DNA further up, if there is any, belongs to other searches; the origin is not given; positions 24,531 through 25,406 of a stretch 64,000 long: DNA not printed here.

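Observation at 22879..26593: Type I RM operon with a truncated rhuM and an IS200/RAYT-like transposase packed between hsdM and hsdS by start/stop overlaps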

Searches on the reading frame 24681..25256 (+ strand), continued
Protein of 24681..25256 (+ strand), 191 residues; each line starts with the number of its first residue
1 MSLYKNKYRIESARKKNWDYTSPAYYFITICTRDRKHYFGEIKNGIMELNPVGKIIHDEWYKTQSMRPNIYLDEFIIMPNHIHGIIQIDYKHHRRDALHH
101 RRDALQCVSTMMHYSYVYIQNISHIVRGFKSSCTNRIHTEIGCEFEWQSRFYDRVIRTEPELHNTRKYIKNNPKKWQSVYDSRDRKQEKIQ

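Call 42: find_related_loci(query=window:24681-25253:+, collection=metagenome_contigs, flank=5000)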
Query window:24681-25253:+ (191 aa) in metagenome_contigs; peptide patterns used: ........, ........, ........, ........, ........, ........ (x = any residue, [..] = any of these).
600 stretches matched a pattern (row limit reached: there are more); 556 encode a relative of the query (tblastn E <= 1e-3); the best 80 are kept; 80 distinct loci.
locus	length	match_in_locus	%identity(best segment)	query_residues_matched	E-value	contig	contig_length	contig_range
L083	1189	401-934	51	3-177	6e-58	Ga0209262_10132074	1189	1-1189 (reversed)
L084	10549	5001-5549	46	1-189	2e-47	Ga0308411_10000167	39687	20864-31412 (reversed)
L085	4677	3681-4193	48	4-177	5e-47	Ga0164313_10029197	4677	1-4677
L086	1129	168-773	41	1-178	6e-49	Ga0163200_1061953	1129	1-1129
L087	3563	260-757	42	1-177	1e-46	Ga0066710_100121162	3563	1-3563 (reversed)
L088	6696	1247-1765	48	1-176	2e-45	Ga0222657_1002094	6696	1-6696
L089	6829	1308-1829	48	2-176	5e-45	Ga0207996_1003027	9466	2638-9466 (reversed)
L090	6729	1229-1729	46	3-176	5e-45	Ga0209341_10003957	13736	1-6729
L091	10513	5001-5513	45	3-178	5e-45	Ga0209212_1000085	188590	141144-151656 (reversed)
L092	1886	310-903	43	1-177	5e-45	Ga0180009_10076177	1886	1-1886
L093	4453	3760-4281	48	2-176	8e-45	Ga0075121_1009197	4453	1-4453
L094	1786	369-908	42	4-189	3e-45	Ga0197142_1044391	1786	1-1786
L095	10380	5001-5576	45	1-184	1e-44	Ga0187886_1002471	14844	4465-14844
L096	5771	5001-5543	47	3-186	2e-44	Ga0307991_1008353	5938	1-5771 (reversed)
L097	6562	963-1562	43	3-178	3e-44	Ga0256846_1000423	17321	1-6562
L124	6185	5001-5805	44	1-178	8e-40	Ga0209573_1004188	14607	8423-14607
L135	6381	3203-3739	42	1-177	7e-39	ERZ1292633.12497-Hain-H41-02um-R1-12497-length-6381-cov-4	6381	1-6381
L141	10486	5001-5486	42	12-177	2e-38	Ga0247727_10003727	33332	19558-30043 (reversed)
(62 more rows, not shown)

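Call 52: search_solved_structures(query=A1, max_evalue=0.01, show_alignments=1)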
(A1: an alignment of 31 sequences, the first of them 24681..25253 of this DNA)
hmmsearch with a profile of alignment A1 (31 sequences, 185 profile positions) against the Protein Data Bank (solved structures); distinct sequences matched with E-value up to 0.01: 2.
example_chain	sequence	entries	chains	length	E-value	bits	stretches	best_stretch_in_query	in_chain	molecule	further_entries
4er8_A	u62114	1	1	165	1.2e-08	37.9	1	128-177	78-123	TnpArep for protein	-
4hpq_C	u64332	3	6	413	8.5e-06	28.6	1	13-137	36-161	Atg17 | KLTH0D15642p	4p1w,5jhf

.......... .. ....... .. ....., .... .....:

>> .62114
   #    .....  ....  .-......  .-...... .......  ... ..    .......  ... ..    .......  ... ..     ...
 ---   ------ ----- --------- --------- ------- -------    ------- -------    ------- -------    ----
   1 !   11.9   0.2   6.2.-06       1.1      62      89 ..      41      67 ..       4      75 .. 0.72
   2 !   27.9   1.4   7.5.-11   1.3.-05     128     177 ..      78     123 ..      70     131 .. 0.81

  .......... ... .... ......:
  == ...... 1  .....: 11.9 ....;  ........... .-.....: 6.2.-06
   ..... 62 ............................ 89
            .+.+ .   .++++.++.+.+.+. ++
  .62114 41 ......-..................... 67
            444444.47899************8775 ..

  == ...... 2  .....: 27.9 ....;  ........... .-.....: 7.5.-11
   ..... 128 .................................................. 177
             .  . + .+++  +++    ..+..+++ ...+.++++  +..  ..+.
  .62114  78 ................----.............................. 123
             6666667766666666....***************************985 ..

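Call 57: search_protein_families(library=padloc, proteins=[window:24681-25256:+, L007:1708-2715:+], max_evalue=0.001)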
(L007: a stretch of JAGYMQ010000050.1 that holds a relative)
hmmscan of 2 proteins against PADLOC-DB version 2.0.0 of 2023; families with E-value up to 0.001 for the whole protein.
window:24681-25256:+ (191 aa): 0 families

L007:1708-2715:+ (336 aa): 39 families (the best 25 are shown)
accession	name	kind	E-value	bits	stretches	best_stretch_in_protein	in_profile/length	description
PDLC04965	PDC-S23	-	5.1e-122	405.3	1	11-331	3-325/327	-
PDLC04963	PDC-S23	-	6.6e-112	372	1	16-332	3-310/312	-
PDLC04964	PDC-S23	-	1.7e-104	347.6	1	12-329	3-327/331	-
PDLC04854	PDC-S05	-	3.3e-72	240.6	1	12-215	3-207/212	-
PDLC04848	PDC-S05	-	3.2e-60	202.2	2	13-188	3-179/291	-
PDLC04872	PDC-S05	-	8.2e-60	199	1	9-155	3-144/152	-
PDLC04876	PDC-S05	-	4.7e-56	187.3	1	7-144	1-139/174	-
PDLC04853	PDC-S05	-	4.7e-53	178.5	1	9-143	3-136/336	-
PDLC04851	PDC-S05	-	7.7e-53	177.7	1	9-142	6-139/342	-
PDLC04852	PDC-S05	-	1.4e-52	176.7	1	9-143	7-141/346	-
PDLC04858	PDC-S05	-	1.6e-50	168.5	1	9-143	3-132/138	-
PDLC04870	PDC-S05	-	9.9e-50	166.9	1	9-141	5-134/214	-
PDLC04879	PDC-S05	-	9e-49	164.4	1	12-244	4-234/285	-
PDLC04868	PDC-S05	-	3.4e-46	155.9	1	8-143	2-136/335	-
PDLC04843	PDC-S05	-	2.7e-44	149.7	1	10-140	3-130/330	-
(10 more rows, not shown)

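Call 64: search_protein_families(library=pfam, proteins=[L141:2809-3636:+, L141:3636-4811:+, L141:7735-9714:+, L095:3559-4896:+, L095:5518-8742:+, L039:2784-3995:+, L039:2-2833:+, L124:4509-4976:+, L124:2458-3507:+, L135:4532-6250:+], max_evalue=0.0001)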
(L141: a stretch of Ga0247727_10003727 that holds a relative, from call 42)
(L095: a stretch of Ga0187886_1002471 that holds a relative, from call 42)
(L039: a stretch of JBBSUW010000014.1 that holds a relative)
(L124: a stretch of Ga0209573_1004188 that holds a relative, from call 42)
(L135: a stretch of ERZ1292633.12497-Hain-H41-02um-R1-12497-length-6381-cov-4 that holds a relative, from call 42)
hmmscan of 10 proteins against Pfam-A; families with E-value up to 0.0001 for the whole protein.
L141:2809-3636:+ (276 aa): 1 family
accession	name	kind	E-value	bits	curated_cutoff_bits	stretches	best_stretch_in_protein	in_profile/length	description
PF13338.12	AbiEi_4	-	6.4e-10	39.4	25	1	19-71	2-49/49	Transcriptional regulator, AbiEi antitoxin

L141:3636-4811:+ (392 aa): 2 families
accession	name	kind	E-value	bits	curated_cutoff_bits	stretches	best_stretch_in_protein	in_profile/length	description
PF08843.17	AbiEii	-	7.6e-38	131.2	22.5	1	37-268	7-236/238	Nucleotidyl transferase AbiEii toxin, Type IV TA system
PF13280.12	WYL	-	4.4e-06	27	21.8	1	318-378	5-70/70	WYL domain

L141:7735-9714:+ (660 aa): 1 family
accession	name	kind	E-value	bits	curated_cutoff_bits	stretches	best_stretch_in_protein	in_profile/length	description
PF00361.26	Proton_antipo_M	-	4.5e-45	154.5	21.5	1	133-411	5-278/294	NADH:quinone oxidoreductase/Mrp antiporter, TM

L095:3559-4896:+ (446 aa): 1 family
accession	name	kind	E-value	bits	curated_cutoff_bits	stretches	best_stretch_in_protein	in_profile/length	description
PF01420.25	Methylase_S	-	2e-34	119.7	22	2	26-201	3-167/168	Type I restriction modification DNA specificity domain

L095:5518-8742:+ (1075 aa): 5 families
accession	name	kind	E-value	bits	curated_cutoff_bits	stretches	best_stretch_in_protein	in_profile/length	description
PF18766.7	SWI2_SNF2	-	1e-74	251.4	26.7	1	300-524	1-217/221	SWI2/SNF2 ATPase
PF04313.20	HSDR_N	-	3.6e-44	151.4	25.1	1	34-239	2-193/198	Type I restriction enzyme R protein N terminus (HSDR_N)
PF11867.13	T1RH-like_C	-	2.1e-35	123.1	26.8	1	747-1047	7-307/329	Type I restriction enzyme HindI endonuclease subunit-like, C-terminal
PF22679.2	T1R_D3-like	-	1e-18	68.7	27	1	574-723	9-156/158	Type I restriction enzyme subunit R domain 3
PF04851.21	ResIII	-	8.2e-17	62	22.5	1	308-462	11-162/164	Type III restriction enzyme, res subunit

L039:2784-3995:+ (404 aa): 1 family
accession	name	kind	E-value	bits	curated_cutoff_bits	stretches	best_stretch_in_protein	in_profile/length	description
PF01420.25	Methylase_S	-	3.1e-17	63.7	22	2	273-389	53-167/168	Type I restriction modification DNA specificity domain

L039:2-2833:+ (944 aa): 6 families
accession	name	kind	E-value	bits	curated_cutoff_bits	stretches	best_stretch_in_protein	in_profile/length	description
PF22679.2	T1R_D3-like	-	3.5e-60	203.4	27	1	453-635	1-157/158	Type I restriction enzyme subunit R domain 3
PF12008.13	EcoR124_C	-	9.8e-59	199.5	23.1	1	660-929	1-259/260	Type I restriction and modification enzyme - subunit R C terminal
PF18766.7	SWI2_SNF2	-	4.7e-57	193.6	26.7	1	205-432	1-203/221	SWI2/SNF2 ATPase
PF04851.21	ResIII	-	1.1e-41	142.9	22.5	1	201-369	3-163/164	Type III restriction enzyme, res subunit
PF04313.20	HSDR_N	-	4.6e-28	98.9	25.1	1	31-142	88-196/198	Type I restriction enzyme R protein N terminus (HSDR_N)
PF00270.35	DEAD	-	8e-09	35.9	26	1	204-369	2-161/167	DEAD/DEAH box helicase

L124:4509-4976:+ (156 aa): 1 family
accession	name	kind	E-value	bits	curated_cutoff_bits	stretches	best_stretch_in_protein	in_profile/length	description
PF17761.7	DUF1016_N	-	1.6e-17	64.3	32.8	1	43-135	1-97/137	DUF1016 N-terminal domain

L124:2458-3507:+ (350 aa): 2 families
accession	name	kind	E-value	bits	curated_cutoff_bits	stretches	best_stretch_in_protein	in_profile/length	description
PF06250.17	YhcG_C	-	8.9e-67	224.3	32.5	1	182-336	1-157/157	YhcG PDDEXK nuclease domain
PF17761.7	DUF1016_N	-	3.1e-37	128.2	32.8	1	18-161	1-137/137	DUF1016 N-terminal domain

L135:4532-6250:+ (573 aa): 3 families
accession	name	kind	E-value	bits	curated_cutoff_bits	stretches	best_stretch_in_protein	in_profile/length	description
PF18766.7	SWI2_SNF2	-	3.2e-75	253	26.7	1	285-506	1-216/221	SWI2/SNF2 ATPase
PF04313.20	HSDR_N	-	2.6e-47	161.7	25.1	1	15-227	2-196/198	Type I restriction enzyme R protein N terminus (HSDR_N)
PF04851.21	ResIII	-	6.2e-22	78.7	22.5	1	297-445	19-162/164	Type III restriction enzyme, res subunit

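Call 66: predict_structure(alignment_id=A1)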
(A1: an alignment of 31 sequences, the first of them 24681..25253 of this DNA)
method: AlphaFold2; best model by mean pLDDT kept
length: 191 residues; sequences in the alignment: 31
mean_pLDDT: 83.1   pTM: 0.77
mean pLDDT of the five models: 83.1, 82.8, 81.3, 80.8, 80.0
residues with pLDDT >= 90: 117; 70-90: 33; 50-70: 15; < 50: 26
segments of 3 or more residues with pLDDT < 50: 1-5, 97-115
pLDDT, mean of each block of 10 residues (from residue 1): 49 74 94 96 95 98 91 97 95 53 42 55 94 98 96 94 97 88 75 66
secondary structure, 60 per line:
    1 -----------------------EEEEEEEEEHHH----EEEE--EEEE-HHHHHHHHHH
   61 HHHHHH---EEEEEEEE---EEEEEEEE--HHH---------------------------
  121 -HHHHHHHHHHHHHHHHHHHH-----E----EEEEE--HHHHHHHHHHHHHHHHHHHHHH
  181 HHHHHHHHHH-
elements in order: E24-32 E40-43 E46-49 H51-66 E70-77 E81-88 H122-141 E152-156 H159-190

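Call 69: fold_search(model_id=the predicted structure, library=pdb)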
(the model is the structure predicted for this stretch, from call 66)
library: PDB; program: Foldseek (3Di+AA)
matches with E <= 10: 1024; with E <= 0.001: 25
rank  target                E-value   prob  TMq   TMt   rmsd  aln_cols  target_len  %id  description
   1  4er8_A                5.3e-07  1.00  0.53  0.61   3.7       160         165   19  Structure of the REP associates tyrosine transposase bound to a REP hairpin (released 2012-08-15)
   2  2xm3_A                1.4e-05  1.00  0.42  0.62   6.3       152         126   10  Deinococcus radiodurans ISDra2 Transposase Left end DNA complex (released 2010-10-13)
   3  2xma_A                1.8e-05  1.00  0.37  0.49   7.3       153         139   12  DEINOCOCCUS RADIODURANS ISDRA2 TRANSPOSASE RIGHT END DNA COMPLEX (released 2010-10-13)
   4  2xma_E                1.9e-05  1.00  0.37  0.48   8.4       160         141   14  DEINOCOCCUS RADIODURANS ISDRA2 TRANSPOSASE RIGHT END DNA COMPLEX (released 2010-10-13)
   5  2vjv_A                2.1e-05  1.00  0.47  0.70   6.2       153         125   12  Crystal structure of the IS608 transposase in complex with left end 26-mer DNA hairpin and a 6-mer DNA representing th (released 2008-02-19)
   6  2xma_B                2.1e-05  1.00  0.38  0.52   7.0       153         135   13  DEINOCOCCUS RADIODURANS ISDRA2 TRANSPOSASE RIGHT END DNA COMPLEX (released 2010-10-13)
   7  2xo6_D                2.3e-05  1.00  0.37  0.53   8.4       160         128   13  DEINOCOCCUS RADIODURANS ISDRA2 TRANSPOSASE Y132F MUTANT COMPLEXED WITH LEFT END RECOGNITION AND CLEAVAGE SITE (released 2010-10-13)
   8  2xm3_D                2.4e-05  1.00  0.38  0.54   7.3       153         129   12  Deinococcus radiodurans ISDra2 Transposase Left end DNA complex (released 2010-10-13)
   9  2a6m_B                2.7e-05  1.00  0.46  0.57  13.0       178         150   13  Crystal Structure of the ISHp608 Transposase (released 2005-10-25)
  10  2xqc_D                2.9e-05  1.00  0.38  0.53   6.9       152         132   13  DEINOCOCCUS RADIODURANS ISDRA2 TRANSPOSASE COMPLEXED WITH LEFT END RECOGNITION AND CLEAVAGE SITE AND ZN (released 2010-10-13)
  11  2a6o_A                3.8e-05  1.00  0.46  0.56  14.0       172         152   13  Crystal Structure of the ISHp608 Transposase in Complex with Stem-loop DNA (released 2005-10-25)
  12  2vju_A                4.0e-05  1.00  0.46  0.66   8.1       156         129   12  Crystal structure of the IS608 transposase in complex with the complete Right end 35-mer DNA and manganese (released 2008-02-19)
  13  2xm3_C                4.0e-05  1.00  0.39  0.55   6.6       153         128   13  Deinococcus radiodurans ISDra2 Transposase Left end DNA complex (released 2010-10-13)
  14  2a6m_A                4.3e-05  1.00  0.43  0.62   9.5       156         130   12  Crystal Structure of the ISHp608 Transposase (released 2005-10-25)
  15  2vih_B                4.6e-05  1.00  0.40  0.56   8.1       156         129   14  CRYSTAL STRUCTURE OF THE IS608 TRANSPOSASE IN COMPLEX WITH Left END 26-MER DNA (released 2008-02-19)
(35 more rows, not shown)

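Call 80: search_protein_families(library=pfam, proteins=[L038:3-989:+, L038:977-2446:+, L038:2458-3519:+, L038:4528-5094:+, L038:5087-6187:+, L038:6211-6513:+, L027:3-1481:+, L027:1463-2794:+, L027:2811-3875:+, L027:5236-5619:+], max_evalue=0.001)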
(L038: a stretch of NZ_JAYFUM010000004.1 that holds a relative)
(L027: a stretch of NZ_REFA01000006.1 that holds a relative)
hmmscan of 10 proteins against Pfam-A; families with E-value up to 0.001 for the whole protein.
L038:3-989:+ (329 aa): 2 families
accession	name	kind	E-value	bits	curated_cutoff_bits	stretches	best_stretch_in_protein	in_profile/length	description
PF22590.2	Cas3-like_C_2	-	9.3e-34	116.3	27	1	48-156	2-105/106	CRISPR-associated nuclease/helicase Cas3, C-terminal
PF00271.37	Helicase_C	-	3.8e-08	34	23.5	1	38-155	7-109/110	Helicase conserved C-terminal domain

L038:977-2446:+ (490 aa): 0 families

L038:2458-3519:+ (354 aa): 0 families

L038:4528-5094:+ (189 aa): 2 families
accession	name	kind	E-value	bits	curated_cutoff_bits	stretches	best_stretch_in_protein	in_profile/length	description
PF01930.23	Cas_Cas4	-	1.5e-46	158.8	22.7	1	11-185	2-159/160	Domain of unknown function DUF83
PF12705.13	PDDEXK_1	-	1.7e-10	41.7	22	1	54-184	105-246/247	PD-(D/E)XK nuclease superfamily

L038:5087-6187:+ (367 aa): 1 family
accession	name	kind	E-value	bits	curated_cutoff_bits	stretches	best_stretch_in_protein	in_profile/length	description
PF01867.21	Cas_Cas1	-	3.9e-92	308.8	22.3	1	38-321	1-282/283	CRISPR associated protein Cas1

L038:6211-6513:+ (101 aa): 1 family
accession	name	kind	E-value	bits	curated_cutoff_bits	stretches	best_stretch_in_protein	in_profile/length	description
PF09827.14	CRISPR_Cas2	-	3.4e-23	82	23.8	1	15-85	1-72/74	CRISPR associated protein Cas2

L027:3-1481:+ (493 aa): 3 families
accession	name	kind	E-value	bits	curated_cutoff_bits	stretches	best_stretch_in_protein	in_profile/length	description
PF22590.2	Cas3-like_C_2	-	6.8e-34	116.8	27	1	212-321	2-106/106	CRISPR-associated nuclease/helicase Cas3, C-terminal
PF00270.35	DEAD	-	5.1e-09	36.5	26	1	4-159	10-161/167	DEAD/DEAH box helicase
PF00271.37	Helicase_C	-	1.8e-06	28.6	23.5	1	208-319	11-109/110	Helicase conserved C-terminal domain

L027:1463-2794:+ (444 aa): 0 families

L027:2811-3875:+ (355 aa): 0 families

L027:5236-5619:+ (128 aa): 2 families
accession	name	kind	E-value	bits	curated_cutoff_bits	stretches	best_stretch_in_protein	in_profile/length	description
PF05635.17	23S_rRNA_IVP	-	3.5e-12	46.9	33.8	1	19-117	8-105/106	23S rRNA-intervening sequence protein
PF05459.17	Herpes_UL69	-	0.00011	22.1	25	1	38-96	9-66/217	Herpesvirus transcriptional regulator family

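Call 83: search_protein_families(library=padloc, alignment_id=A3, max_evalue=1e-10)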
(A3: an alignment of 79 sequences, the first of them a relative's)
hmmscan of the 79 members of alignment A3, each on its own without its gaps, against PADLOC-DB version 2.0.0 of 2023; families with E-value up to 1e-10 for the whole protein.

A. member 1, L001:3480-4445:+ (322 aa): 0 families

B. families by the number of members that match (of 79 scanned): 95 families (the first 25 are shown)
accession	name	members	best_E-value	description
PDLC04134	mad2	6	2.6e-55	mads_2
PDLC03038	MTase_I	5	1.2e-192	Type I methyltransferase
PDLC03039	MTase_I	5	3e-185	Type I methyltransferase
PDLC03021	MTase_I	5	5e-170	Type I methyltransferase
PDLC03022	MTase_I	5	3.8e-155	Type I methyltransferase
PDLC03025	MTase_I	5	1.5e-122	Type I methyltransferase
PDLC03027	MTase_I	5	3.7e-105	Type I methyltransferase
PDLC03031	MTase_I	5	2.4e-96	Type I methyltransferase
PDLC03026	MTase_I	5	1.4e-82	Type I methyltransferase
PDLC03032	MTase_I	5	4e-82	Type I methyltransferase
PDLC03036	MTase_I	5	1.3e-77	Type I methyltransferase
PDLC03028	MTase_I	5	3.6e-68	Type I methyltransferase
PDLC03019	MTase_I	5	1.7e-59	Type I methyltransferase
PDLC03029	MTase_I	5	2.7e-51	Type I methyltransferase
PDLC03035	MTase_I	5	7.8e-49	Type I methyltransferase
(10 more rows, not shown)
